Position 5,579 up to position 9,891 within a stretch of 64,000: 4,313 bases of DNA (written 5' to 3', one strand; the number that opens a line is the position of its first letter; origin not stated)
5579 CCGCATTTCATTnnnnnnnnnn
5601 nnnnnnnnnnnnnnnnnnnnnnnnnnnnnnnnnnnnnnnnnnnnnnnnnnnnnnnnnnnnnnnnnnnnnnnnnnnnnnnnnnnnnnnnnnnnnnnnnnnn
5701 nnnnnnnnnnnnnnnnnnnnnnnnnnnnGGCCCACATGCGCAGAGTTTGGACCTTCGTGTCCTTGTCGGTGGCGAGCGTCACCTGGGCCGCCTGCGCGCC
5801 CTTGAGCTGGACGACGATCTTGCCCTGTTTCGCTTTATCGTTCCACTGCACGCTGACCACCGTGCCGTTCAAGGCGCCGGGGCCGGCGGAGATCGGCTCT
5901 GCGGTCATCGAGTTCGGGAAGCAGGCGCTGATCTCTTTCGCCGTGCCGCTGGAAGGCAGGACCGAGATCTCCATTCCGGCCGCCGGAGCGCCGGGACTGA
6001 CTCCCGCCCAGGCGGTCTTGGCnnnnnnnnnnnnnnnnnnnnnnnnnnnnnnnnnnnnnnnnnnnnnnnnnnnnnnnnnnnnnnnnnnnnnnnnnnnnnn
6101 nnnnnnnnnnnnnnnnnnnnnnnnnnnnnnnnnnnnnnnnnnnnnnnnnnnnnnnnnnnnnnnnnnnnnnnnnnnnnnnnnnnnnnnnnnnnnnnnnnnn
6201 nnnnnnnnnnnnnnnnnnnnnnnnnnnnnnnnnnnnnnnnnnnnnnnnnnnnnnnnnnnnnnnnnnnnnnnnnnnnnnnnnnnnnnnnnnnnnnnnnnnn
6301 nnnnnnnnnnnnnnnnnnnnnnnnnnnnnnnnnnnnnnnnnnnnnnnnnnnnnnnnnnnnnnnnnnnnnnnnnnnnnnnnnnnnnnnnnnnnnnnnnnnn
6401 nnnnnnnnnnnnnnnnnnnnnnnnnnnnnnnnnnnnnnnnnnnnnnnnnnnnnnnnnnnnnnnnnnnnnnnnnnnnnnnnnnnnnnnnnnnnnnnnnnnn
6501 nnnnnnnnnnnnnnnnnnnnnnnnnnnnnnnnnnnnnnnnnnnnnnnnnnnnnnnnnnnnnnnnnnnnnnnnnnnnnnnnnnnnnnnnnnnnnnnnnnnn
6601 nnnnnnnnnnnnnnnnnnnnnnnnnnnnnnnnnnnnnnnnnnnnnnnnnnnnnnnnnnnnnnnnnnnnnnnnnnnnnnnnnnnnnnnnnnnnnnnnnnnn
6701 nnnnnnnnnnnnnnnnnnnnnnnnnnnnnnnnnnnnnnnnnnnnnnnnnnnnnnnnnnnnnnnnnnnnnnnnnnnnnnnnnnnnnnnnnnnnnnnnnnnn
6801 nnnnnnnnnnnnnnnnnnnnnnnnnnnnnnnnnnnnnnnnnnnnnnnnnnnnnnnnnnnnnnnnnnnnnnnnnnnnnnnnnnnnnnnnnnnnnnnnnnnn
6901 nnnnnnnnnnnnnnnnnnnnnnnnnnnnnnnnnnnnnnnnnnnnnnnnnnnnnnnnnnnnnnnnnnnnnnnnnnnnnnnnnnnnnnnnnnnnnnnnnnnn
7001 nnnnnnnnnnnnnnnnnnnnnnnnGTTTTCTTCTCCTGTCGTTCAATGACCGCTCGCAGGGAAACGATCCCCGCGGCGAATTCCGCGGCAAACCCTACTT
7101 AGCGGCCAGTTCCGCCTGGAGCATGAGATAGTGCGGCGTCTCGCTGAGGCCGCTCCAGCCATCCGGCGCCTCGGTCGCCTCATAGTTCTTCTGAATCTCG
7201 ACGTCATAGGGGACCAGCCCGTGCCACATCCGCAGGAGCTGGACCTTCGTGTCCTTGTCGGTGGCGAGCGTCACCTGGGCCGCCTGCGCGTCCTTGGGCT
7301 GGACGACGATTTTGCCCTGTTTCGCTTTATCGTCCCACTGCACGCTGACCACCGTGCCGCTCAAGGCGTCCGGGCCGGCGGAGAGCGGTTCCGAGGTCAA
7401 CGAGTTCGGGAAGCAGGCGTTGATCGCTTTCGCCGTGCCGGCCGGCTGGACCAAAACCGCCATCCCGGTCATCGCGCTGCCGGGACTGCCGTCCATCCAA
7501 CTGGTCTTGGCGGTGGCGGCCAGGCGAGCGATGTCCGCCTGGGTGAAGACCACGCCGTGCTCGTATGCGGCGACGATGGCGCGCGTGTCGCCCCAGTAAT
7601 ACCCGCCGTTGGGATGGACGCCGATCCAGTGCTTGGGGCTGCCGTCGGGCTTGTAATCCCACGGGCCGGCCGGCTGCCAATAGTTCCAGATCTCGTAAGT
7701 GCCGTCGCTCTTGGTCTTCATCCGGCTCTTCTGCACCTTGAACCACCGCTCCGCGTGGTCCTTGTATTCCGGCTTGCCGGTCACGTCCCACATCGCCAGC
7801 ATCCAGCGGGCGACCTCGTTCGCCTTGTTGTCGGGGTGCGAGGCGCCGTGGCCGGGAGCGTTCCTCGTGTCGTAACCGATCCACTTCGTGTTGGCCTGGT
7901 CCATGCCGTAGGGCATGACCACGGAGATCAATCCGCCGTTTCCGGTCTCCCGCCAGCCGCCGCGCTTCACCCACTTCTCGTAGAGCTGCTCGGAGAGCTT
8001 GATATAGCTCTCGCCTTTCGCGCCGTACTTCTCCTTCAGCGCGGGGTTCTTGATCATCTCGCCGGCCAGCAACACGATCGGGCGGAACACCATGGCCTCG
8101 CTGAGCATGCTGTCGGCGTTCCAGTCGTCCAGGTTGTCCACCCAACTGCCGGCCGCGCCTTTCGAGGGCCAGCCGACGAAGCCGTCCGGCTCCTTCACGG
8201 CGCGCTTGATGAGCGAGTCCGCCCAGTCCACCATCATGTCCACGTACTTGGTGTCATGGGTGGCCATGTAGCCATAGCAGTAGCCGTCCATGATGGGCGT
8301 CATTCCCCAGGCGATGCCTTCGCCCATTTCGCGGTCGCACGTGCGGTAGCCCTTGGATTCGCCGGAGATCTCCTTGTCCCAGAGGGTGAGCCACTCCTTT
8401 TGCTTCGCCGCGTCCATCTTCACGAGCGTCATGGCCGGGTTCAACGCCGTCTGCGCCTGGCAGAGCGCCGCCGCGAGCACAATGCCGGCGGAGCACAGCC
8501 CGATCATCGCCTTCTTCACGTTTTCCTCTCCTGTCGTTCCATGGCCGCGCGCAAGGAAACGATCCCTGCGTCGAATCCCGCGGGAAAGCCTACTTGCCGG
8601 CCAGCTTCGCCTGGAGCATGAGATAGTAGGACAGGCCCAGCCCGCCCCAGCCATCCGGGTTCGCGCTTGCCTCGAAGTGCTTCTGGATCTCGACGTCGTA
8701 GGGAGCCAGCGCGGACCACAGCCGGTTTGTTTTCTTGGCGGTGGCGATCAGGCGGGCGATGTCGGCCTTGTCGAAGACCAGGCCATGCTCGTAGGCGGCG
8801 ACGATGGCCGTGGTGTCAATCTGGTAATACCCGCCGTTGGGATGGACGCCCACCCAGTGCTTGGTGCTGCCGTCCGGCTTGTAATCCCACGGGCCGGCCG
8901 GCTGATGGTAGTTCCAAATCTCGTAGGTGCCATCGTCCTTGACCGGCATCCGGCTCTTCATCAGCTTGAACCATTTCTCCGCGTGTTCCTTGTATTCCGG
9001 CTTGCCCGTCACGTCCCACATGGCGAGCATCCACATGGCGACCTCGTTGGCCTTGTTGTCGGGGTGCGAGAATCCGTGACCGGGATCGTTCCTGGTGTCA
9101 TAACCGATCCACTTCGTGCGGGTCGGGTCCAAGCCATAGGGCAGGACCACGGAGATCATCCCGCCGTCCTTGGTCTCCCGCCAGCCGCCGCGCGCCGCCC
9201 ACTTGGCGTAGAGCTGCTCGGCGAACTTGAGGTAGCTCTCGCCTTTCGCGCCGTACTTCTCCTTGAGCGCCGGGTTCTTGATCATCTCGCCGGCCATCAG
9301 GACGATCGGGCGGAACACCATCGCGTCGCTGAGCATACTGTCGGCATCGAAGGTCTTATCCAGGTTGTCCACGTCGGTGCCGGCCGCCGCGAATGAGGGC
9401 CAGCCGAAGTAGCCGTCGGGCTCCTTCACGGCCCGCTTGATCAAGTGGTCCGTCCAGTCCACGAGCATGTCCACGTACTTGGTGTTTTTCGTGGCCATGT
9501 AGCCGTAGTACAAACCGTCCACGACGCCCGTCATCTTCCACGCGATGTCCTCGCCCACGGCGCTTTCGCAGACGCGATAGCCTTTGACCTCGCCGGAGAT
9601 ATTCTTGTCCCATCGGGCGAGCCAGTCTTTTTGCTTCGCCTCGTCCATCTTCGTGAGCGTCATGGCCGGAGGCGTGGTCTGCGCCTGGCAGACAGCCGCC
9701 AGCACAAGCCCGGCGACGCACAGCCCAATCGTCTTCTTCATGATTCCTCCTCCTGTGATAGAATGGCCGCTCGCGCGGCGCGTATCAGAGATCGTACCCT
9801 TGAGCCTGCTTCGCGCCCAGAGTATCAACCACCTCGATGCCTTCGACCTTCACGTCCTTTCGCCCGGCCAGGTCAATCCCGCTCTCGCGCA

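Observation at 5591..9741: Tandem triplet of a six-member secreted protein family of unknown function, with a domain insertion/deletion between neighbours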

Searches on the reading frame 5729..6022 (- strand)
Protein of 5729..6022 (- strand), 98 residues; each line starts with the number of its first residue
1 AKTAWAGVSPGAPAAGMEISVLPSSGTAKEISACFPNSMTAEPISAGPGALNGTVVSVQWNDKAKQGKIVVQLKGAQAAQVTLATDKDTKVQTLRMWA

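Call 47: predict_structure(alignment_id=A3)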
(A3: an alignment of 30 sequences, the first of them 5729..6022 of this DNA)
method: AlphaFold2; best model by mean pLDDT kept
length: 98 residues; sequences in the alignment: 30
mean_pLDDT: 87.4   pTM: 0.79
mean pLDDT of the five models: 87.4, 86.7, 86.4, 85.0, 83.9
residues with pLDDT >= 90: 60; 70-90: 29; 50-70: 9; < 50: 0
segments of 3 or more residues with pLDDT < 50: none
pLDDT, mean of each block of 10 residues (from residue 1): 78 90 94 82 86 94 94 82 95 78
secondary structure, 60 per line:
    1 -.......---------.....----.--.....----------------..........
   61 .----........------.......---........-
elements in order: E2-8 E18-22 E30-34 E51-61 E66-73 E80-86 E90-97

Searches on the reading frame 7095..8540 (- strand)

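Call 6: search_protein_families(library=pfam, proteins=[window:7095-8540:-], max_evalue=1)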
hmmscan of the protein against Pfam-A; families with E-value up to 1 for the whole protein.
window:7095-8540:- (481 aa): 2 families
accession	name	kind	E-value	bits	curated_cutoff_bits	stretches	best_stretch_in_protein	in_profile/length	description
PF18042.7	ORF_12_N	-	0.01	16.7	26.7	1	236-295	2-59/94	ORF 12 gene product N-terminal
PF09599.15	IpaC_SipC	-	0.096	12.7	25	1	9-46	79-116/334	Salmonella-Shigella invasin protein C (IpaC_SipC)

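Call 7: search_protein_families(library=ncbifam, proteins=[window:7095-8540:-], max_evalue=1)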
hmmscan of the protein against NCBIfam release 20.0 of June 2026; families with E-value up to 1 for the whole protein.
window:7095-8540:- (481 aa): 1 family
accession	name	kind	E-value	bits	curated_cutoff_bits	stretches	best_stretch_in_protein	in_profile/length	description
NF011900.0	PRK15373.1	equivalog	0.21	11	470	1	11-47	125-161/411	IpaC/SipC family type III secretion system needle tip complex protein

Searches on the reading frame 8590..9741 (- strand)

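Call 6: search_protein_families(library=pfam, proteins=[window:8590-9741:-], max_evalue=1)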
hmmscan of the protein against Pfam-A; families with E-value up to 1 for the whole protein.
window:8590-9741:- (383 aa): 3 families
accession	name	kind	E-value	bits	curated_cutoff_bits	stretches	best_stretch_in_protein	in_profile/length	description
PF07470.19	Glyco_hydro_88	-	0.008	15.6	26.6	1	65-106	26-67/352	Glycosyl Hydrolase Family 88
PF01532.26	Glyco_hydro_47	-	0.058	12.8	22.9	0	239-269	368-398/455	Glycosyl hydrolase family 47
PF21584.2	2L_N_poxvirus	-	0.89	9.7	27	1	232-277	24-68/173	Poxvirus, 2L, N-terminal domain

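Call 7: search_protein_families(library=ncbifam, proteins=[window:8590-9741:-], max_evalue=1)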
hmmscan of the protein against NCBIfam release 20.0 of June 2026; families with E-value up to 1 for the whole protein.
window:8590-9741:- (383 aa): 0 families
